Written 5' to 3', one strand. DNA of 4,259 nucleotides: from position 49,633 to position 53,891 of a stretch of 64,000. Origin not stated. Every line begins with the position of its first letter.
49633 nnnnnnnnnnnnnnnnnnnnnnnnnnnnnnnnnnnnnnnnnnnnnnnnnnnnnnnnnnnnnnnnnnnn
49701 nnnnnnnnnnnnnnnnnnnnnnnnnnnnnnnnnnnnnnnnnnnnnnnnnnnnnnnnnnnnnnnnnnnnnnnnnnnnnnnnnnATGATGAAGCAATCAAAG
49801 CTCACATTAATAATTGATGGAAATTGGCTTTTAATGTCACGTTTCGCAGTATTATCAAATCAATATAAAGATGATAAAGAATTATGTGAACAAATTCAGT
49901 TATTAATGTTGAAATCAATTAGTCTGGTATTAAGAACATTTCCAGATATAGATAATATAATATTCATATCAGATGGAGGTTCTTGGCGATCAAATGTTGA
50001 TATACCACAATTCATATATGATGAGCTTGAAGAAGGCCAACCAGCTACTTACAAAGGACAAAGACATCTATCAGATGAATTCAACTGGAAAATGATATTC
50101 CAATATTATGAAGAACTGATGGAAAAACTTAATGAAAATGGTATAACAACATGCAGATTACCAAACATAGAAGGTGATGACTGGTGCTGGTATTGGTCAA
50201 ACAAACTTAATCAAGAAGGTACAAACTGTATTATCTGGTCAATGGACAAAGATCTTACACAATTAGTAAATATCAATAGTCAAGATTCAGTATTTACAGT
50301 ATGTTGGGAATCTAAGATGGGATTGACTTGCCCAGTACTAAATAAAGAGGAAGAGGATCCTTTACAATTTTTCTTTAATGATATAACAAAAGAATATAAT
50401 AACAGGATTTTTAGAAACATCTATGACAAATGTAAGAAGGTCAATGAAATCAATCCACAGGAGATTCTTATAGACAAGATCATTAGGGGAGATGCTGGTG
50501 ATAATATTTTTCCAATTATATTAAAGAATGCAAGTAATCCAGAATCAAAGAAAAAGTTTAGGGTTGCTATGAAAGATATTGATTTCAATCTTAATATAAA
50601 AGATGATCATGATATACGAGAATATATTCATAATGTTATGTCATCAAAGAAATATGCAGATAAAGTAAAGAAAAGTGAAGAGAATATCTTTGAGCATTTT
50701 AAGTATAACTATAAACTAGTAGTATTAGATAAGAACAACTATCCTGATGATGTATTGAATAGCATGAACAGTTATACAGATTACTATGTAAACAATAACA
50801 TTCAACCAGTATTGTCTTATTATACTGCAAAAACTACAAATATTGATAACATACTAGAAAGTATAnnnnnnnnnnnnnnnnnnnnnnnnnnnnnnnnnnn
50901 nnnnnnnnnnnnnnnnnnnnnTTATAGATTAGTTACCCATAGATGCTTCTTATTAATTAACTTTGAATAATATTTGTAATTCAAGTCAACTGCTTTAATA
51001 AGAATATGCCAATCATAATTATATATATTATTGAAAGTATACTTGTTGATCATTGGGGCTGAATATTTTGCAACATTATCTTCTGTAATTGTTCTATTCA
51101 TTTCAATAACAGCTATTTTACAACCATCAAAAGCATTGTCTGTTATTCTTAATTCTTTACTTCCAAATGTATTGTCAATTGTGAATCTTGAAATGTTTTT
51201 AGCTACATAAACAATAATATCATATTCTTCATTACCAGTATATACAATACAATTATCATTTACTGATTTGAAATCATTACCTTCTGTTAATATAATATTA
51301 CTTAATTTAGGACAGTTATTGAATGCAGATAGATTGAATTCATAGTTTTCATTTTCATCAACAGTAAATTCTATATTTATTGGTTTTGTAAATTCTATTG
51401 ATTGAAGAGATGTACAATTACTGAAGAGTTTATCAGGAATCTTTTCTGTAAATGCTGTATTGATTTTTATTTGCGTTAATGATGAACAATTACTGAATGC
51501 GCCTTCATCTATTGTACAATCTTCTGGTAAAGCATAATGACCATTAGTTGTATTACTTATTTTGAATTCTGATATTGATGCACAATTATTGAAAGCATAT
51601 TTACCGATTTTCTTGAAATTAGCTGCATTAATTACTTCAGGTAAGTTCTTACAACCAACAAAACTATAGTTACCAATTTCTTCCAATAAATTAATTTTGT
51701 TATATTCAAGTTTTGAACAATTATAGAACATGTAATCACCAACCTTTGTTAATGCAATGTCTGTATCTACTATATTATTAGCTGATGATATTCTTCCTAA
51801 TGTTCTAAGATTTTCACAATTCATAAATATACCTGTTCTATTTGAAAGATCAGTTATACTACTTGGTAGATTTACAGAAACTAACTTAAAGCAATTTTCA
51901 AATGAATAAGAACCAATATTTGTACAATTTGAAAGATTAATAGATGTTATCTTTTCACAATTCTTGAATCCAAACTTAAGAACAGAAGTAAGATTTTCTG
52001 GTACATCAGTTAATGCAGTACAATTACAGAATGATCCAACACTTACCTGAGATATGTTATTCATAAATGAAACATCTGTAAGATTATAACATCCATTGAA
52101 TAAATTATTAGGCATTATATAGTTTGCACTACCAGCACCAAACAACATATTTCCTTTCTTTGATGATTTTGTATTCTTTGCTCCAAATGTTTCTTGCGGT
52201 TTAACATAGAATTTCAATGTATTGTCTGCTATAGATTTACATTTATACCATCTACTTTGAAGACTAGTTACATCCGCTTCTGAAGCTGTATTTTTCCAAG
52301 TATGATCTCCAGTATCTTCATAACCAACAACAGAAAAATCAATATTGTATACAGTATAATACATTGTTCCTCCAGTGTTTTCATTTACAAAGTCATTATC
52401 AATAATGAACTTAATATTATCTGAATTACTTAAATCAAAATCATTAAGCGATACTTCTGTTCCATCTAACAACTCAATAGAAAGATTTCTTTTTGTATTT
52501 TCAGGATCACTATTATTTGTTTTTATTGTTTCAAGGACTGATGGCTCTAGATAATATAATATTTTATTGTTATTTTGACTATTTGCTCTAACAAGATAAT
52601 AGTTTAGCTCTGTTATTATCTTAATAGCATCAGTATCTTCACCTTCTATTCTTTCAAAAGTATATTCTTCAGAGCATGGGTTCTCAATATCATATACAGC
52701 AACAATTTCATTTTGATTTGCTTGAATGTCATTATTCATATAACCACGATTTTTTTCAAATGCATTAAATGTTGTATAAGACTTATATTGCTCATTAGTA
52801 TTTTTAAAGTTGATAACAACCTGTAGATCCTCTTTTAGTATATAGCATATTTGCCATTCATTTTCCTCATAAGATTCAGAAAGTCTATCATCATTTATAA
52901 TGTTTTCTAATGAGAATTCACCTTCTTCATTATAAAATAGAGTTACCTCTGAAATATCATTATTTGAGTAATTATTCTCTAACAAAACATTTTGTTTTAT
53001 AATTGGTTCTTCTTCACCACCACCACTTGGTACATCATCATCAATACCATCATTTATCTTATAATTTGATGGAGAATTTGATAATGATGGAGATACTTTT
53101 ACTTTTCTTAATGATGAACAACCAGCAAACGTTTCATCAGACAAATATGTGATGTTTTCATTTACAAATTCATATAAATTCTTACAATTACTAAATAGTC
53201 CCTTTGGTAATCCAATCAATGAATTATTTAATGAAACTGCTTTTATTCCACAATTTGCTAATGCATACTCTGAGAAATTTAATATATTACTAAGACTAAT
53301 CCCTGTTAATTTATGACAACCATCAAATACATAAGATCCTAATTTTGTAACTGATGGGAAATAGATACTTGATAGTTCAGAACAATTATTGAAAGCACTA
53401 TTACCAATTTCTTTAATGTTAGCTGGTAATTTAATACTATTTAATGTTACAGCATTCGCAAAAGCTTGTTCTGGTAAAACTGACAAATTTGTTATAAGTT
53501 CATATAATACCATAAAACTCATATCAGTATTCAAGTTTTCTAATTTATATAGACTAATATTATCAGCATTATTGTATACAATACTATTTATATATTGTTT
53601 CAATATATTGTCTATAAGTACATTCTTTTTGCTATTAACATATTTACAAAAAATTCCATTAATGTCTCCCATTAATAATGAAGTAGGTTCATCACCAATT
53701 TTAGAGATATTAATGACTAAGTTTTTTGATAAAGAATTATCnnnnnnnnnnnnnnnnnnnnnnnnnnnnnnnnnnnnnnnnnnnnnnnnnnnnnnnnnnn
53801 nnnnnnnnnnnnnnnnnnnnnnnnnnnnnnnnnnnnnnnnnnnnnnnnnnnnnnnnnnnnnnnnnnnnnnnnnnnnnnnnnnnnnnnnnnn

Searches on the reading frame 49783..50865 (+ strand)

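Call 101: search_protein_families(library=pfam, proteins=[window:49783-50865:+], max_evalue=0.0001)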
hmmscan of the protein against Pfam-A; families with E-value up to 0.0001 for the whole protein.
window:49783-50865:+ (361 aa): 1 family
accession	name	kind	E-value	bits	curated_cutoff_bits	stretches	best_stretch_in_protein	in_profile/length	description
PF02739.22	5_3_exonuc_N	-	1.4e-09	38.4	34.3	1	9-165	3-141/164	5'-3' exonuclease, N-terminal resolvase-like domain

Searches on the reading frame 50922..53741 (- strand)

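Call 12: search_protein_families(library=phrogs, proteins=[window:50922-53741:-], max_evalue=0.00001)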
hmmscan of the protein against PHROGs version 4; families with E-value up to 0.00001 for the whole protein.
window:50922-53741:- (939 aa): 2 families
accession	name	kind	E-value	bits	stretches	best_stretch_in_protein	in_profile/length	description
phrog_18805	-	unknown function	6.2e-29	102.1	3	56-221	243-410/457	-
phrog_35892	-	unknown function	1.1e-19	70.6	2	28-209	508-692/1181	-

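Call 101: search_protein_families(library=pfam, proteins=[window:50922-53741:-], max_evalue=0.0001)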
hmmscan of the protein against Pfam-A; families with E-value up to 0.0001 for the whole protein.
window:50922-53741:- (939 aa): 2 families
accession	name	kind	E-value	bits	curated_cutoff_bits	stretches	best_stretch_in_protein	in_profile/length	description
PF13306.12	LRR_5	-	6.5e-69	230.1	27.7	5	84-189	20-126/127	BspA type Leucine rich repeat region (6 copies)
PF13855.12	LRR_8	-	1.1e-09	38.3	27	0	172-214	10-54/61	Leucine rich repeat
